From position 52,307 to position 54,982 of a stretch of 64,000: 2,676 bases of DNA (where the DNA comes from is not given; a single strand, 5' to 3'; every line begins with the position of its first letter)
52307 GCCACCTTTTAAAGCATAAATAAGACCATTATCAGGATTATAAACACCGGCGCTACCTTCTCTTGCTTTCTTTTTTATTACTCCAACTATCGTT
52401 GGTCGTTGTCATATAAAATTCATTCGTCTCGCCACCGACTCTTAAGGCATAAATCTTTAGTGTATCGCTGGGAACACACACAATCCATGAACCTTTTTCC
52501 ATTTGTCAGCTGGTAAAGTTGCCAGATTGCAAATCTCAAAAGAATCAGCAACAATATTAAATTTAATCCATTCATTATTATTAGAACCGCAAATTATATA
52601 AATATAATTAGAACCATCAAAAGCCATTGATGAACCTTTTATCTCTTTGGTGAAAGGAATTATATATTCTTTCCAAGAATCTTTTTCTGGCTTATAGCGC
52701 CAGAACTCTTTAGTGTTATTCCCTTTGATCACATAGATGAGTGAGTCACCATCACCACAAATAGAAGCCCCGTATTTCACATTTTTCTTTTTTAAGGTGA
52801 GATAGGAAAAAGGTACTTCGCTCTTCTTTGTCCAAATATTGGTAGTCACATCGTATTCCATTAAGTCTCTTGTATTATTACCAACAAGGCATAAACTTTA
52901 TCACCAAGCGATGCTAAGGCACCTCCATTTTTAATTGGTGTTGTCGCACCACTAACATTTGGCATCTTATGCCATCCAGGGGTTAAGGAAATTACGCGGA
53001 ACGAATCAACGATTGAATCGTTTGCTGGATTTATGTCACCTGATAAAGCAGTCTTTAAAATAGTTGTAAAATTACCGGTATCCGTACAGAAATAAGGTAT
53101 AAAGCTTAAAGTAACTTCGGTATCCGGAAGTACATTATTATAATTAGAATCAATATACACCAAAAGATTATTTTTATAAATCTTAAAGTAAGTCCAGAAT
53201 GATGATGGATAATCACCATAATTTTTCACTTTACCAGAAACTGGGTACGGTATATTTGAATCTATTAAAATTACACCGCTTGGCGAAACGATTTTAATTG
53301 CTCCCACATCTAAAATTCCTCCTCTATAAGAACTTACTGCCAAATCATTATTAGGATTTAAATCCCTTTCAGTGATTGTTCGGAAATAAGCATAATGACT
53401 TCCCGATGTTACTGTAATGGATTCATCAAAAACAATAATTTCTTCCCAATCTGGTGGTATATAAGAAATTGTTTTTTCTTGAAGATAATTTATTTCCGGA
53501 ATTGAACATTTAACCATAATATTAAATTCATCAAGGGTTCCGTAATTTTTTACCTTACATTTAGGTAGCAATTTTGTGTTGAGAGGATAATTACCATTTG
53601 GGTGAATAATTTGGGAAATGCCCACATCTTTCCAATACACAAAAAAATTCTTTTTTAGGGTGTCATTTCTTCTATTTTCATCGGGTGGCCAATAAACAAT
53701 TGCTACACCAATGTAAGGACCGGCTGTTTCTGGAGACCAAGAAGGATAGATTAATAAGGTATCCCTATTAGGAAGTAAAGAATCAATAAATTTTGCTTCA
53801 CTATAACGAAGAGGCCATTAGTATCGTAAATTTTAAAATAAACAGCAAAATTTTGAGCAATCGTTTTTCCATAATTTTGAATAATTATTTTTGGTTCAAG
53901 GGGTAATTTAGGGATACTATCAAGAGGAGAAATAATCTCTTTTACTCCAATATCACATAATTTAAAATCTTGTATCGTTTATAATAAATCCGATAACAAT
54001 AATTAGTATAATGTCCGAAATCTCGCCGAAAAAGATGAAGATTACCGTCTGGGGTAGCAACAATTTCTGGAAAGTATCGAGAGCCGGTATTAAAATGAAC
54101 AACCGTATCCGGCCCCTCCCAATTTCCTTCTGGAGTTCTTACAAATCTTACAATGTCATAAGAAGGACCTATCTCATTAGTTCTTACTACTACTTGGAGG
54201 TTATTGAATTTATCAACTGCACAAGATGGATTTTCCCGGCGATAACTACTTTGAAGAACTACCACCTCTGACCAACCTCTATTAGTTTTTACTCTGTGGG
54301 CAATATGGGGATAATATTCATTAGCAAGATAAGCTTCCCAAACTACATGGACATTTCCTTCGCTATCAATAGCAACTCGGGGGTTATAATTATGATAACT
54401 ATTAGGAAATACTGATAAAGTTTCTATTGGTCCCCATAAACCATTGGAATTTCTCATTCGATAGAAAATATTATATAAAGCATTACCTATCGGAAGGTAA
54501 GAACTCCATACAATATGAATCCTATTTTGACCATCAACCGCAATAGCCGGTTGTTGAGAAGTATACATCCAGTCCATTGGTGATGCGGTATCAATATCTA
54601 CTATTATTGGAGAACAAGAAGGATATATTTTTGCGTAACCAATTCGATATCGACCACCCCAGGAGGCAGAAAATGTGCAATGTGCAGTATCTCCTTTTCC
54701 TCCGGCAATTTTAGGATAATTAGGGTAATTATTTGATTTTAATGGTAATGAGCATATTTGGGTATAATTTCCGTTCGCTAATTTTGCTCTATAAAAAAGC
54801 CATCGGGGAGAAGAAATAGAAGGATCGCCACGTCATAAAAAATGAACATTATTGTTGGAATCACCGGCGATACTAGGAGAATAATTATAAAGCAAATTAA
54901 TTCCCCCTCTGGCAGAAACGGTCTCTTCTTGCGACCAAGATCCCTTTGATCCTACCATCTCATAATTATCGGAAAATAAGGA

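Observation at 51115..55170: About 4 kb of decayed T9SS cargo genes broken at homopolymer runs and by nonsense codons, beside an intact paralog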

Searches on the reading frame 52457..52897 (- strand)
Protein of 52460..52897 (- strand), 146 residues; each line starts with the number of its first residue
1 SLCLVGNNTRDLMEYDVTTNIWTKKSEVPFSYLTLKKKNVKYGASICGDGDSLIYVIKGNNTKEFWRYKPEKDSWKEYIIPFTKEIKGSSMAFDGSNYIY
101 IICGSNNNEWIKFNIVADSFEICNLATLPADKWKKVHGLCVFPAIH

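Call 7: search_protein_families(library=pfam, max_evalue=0.01, proteins=[window:52460-52897:-])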
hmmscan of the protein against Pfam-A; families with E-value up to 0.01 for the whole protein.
window:52460-52897:- (146 aa): 7 families
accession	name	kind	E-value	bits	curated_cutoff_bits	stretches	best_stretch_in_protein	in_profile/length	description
PF13964.12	Kelch_6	-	1.2e-09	38.2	25.3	1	88-123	4-43/50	Kelch motif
PF07646.21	Kelch_2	-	4.3e-05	23.7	21.3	0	46-77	6-43/48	Kelch motif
PF24981.1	Beta-prop_ATRN-LZTR1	-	0.00023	21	50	1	8-108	13-118/289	Attractin/LZTR1 beta-propeller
PF24681.1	Kelch_KLHDC2_KLHL20_DRC7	-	0.00069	19.4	50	1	8-108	77-176/221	KLHDC2/KLHL20/DRC7 Kelch-repeats domain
PF24996.1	NANM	-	0.0047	16.3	45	0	51-136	17-99/350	N-acetylneuraminate epimerase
PF13415.12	Kelch_3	-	0.0062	17.1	22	0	60-78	15-33/48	Galactose oxidase, central domain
PF01344.31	Kelch_1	-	0.0084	16.1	20.1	0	7-26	24-43/46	Kelch motif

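Call 12: find_encoding_contigs(protein=window:52457-52861:-, flank=10000, max_places=10)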
Protein window:52457-52861:- (134 aa): 4 contigs read that carry it; 2 places shown.
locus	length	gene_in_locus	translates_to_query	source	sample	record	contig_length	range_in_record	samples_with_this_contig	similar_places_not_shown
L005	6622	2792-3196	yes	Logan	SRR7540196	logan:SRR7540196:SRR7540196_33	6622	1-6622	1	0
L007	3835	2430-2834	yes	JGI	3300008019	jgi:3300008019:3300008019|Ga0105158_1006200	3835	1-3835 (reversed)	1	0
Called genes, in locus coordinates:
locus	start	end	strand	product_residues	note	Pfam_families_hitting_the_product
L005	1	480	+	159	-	?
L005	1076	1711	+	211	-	-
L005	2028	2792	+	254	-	-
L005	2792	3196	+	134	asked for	-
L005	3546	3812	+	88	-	PF18962:Por_Secre_tail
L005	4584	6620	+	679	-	?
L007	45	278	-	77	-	-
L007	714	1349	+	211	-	-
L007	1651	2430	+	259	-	-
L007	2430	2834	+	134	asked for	-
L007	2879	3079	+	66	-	-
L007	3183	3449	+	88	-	PF18962:Por_Secre_tail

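Call 33: search_protein_families(library=pfam, max_evalue=0.01, proteins=[L016:13411-14949:+, L016:14995-17064:+])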
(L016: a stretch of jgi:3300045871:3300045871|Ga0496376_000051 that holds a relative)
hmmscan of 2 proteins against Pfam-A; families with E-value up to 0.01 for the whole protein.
L016:13411-14949:+ (512 aa): 5 families
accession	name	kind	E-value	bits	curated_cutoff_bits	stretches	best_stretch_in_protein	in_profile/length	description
PF06739.17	SBBP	-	5.6e-09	36.3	20.5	0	238-262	10-34/38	Beta-propeller repeat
PF13585.12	CHU_C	-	3.5e-06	27.5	27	1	439-507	14-82/86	CHU_C Type IX secretion signal domain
PF18962.6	Por_Secre_tail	-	4.4e-05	24.1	27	1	450-509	18-75/75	Secretion system C-terminal sorting domain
PF03808.19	Glyco_tran_WecG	-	0.00024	21.4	27.4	0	215-234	98-117/168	Glycosyl transferase WecG/TagA/CpsF family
PF17164.10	DUF5122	-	0.0016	19.1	27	0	93-121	2-30/36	Domain of unknown function (DUF5122) beta-propeller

L016:14995-17064:+ (689 aa): 4 families
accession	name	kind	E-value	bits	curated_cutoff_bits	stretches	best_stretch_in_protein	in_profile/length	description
PF13964.12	Kelch_6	-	2.7e-09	37.1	25.3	0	386-420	4-42/50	Kelch motif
PF24681.1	Kelch_KLHDC2_KLHL20_DRC7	-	7.4e-05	22.6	50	0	353-421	126-194/221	KLHDC2/KLHL20/DRC7 Kelch-repeats domain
PF24981.1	Beta-prop_ATRN-LZTR1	-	0.0005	19.9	50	1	355-476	14-135/289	Attractin/LZTR1 beta-propeller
PF13415.12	Kelch_3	-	0.0077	16.8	22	0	352-376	14-38/48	Galactose oxidase, central domain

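Call 34: search_protein_families(library=ncbifam, max_evalue=0.01, proteins=[L016:13411-14949:+])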
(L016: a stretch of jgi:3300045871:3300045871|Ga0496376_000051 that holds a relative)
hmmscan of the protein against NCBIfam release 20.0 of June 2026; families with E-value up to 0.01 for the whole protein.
L016:13411-14949:+ (512 aa): 4 families
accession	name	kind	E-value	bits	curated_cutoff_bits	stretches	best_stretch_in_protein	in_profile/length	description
TIGR02608.1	delta_60_rpt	domain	6.1e-18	64.4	76.5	1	86-121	3-38/55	delta-60 repeat domain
TIGR04183.1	Por_Secre_tail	domain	1.5e-06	28.1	23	1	448-510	15-71/72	T9SS type A sorting domain-containing protein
TIGR04131.1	Bac_Flav_CTERM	domain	0.00046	20.3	35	1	437-506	12-79/85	T9SS type B sorting domain-containing protein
TIGR01643.1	YD_repeat_2x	repeat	0.002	18.6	15.8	0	377-397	7-27/42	YD repeat-containing protein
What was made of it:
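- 51841..55175 (-): Gene A pseudogene. It is the remnant of a 1134-aa T9SS cargo protein: N-terminal BNR-like beta-propeller, CARDB/Ig-like domains, Kelch propeller and a type A C-terminal sorting domain (CTD). Domains come from calls 7, 33, 34.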

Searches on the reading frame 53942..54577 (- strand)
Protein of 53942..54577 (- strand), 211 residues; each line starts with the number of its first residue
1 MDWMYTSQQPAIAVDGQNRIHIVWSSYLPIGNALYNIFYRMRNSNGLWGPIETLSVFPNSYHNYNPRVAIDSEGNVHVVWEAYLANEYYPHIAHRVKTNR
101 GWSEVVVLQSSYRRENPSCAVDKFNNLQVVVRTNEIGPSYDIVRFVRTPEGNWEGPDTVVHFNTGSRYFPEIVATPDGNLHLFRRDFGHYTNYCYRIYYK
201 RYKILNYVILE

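Call 11: find_encoding_contigs(protein=window:53942-54577:-, flank=10000, max_places=10)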
Protein window:53942-54577:- (211 aa): 4 contigs read that carry it; 2 places shown.
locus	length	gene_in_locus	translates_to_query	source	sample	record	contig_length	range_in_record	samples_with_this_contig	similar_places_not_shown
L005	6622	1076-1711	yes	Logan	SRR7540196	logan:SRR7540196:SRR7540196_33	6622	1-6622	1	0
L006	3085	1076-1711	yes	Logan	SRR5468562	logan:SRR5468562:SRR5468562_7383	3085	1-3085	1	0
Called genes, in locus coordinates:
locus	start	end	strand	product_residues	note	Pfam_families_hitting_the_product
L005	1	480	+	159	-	?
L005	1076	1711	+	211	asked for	-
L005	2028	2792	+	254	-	-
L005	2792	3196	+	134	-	-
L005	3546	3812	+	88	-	PF18962:Por_Secre_tail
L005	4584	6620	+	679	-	?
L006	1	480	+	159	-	?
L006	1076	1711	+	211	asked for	-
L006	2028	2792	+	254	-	-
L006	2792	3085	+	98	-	?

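Call 33: search_protein_families(library=pfam, max_evalue=0.01, proteins=[L016:13411-14949:+, L016:14995-17064:+])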
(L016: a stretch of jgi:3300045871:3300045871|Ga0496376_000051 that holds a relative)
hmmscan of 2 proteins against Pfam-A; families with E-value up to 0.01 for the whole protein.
L016:13411-14949:+ (512 aa): 5 families
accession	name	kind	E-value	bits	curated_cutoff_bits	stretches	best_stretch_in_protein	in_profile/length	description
PF06739.17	SBBP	-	5.6e-09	36.3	20.5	0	238-262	10-34/38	Beta-propeller repeat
PF13585.12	CHU_C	-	3.5e-06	27.5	27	1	439-507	14-82/86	CHU_C Type IX secretion signal domain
PF18962.6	Por_Secre_tail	-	4.4e-05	24.1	27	1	450-509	18-75/75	Secretion system C-terminal sorting domain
PF03808.19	Glyco_tran_WecG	-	0.00024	21.4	27.4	0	215-234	98-117/168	Glycosyl transferase WecG/TagA/CpsF family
PF17164.10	DUF5122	-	0.0016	19.1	27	0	93-121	2-30/36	Domain of unknown function (DUF5122) beta-propeller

L016:14995-17064:+ (689 aa): 4 families
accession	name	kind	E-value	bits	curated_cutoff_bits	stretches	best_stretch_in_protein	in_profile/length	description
PF13964.12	Kelch_6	-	2.7e-09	37.1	25.3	0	386-420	4-42/50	Kelch motif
PF24681.1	Kelch_KLHDC2_KLHL20_DRC7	-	7.4e-05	22.6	50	0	353-421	126-194/221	KLHDC2/KLHL20/DRC7 Kelch-repeats domain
PF24981.1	Beta-prop_ATRN-LZTR1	-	0.0005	19.9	50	1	355-476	14-135/289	Attractin/LZTR1 beta-propeller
PF13415.12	Kelch_3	-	0.0077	16.8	22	0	352-376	14-38/48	Galactose oxidase, central domain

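Call 34: search_protein_families(library=ncbifam, max_evalue=0.01, proteins=[L016:13411-14949:+])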
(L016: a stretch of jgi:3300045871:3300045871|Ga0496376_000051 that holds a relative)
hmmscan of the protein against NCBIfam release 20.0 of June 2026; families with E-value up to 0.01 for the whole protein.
L016:13411-14949:+ (512 aa): 4 families
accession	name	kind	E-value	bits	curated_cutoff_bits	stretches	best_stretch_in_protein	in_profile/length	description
TIGR02608.1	delta_60_rpt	domain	6.1e-18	64.4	76.5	1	86-121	3-38/55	delta-60 repeat domain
TIGR04183.1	Por_Secre_tail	domain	1.5e-06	28.1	23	1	448-510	15-71/72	T9SS type A sorting domain-containing protein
TIGR04131.1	Bac_Flav_CTERM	domain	0.00046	20.3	35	1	437-506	12-79/85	T9SS type B sorting domain-containing protein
TIGR01643.1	YD_repeat_2x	repeat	0.002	18.6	15.8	0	377-397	7-27/42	YD repeat-containing protein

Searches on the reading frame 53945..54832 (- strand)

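Call 7: search_protein_families(library=pfam, max_evalue=0.01, proteins=[window:53945-54832:-])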
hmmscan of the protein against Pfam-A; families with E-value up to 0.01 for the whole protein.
window:53945-54832:- (296 aa): 1 family
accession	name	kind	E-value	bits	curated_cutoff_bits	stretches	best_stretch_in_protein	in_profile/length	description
PF15892.11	BNR_4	-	0.00043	20.2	27.3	0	146-189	224-266/272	BNR repeat-containing family member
